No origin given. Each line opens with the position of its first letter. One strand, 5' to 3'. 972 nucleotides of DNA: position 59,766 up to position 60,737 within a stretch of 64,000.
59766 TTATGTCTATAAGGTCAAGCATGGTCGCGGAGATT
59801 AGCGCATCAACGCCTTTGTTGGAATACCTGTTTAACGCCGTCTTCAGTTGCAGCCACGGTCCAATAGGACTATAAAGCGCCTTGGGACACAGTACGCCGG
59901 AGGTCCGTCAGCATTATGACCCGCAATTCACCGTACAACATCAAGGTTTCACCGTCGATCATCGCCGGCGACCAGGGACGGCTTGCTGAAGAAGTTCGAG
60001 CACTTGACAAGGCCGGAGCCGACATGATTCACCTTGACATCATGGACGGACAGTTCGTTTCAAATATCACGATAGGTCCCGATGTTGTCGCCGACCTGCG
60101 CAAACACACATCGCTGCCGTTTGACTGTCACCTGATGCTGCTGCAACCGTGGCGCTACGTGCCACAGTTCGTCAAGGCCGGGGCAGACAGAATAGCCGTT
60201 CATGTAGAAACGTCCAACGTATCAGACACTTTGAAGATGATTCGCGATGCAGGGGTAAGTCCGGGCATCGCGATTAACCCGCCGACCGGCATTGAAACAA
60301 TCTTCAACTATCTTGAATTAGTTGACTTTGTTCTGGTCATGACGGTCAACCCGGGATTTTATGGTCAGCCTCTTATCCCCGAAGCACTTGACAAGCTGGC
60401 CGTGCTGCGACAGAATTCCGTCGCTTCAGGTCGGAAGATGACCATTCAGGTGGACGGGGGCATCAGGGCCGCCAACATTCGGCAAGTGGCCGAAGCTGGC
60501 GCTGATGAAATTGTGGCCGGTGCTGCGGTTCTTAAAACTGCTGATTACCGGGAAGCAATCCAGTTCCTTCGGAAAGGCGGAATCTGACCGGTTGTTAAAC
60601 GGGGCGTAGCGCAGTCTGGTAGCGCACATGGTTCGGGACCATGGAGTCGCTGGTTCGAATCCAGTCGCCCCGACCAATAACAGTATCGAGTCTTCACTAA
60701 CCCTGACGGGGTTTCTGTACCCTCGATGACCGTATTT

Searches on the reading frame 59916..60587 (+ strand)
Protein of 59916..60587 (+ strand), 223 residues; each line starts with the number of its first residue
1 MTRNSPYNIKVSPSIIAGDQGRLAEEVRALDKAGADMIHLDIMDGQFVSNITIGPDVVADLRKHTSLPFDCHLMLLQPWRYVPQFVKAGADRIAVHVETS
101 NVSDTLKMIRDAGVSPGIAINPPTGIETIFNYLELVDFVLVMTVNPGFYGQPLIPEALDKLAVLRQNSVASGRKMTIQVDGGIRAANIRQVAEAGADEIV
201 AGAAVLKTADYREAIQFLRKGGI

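Call 50: search_protein_families(library=pfam, proteins=[window:59916-60587:+], max_evalue=0.00001)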
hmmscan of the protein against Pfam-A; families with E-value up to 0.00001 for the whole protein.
window:59916-60587:+ (223 aa): 1 family
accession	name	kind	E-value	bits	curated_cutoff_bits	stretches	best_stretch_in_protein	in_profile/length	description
PF00834.25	Ribul_P_3_epim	-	1.9e-67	226.9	21.1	1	10-205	1-197/198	Ribulose-phosphate 3 epimerase family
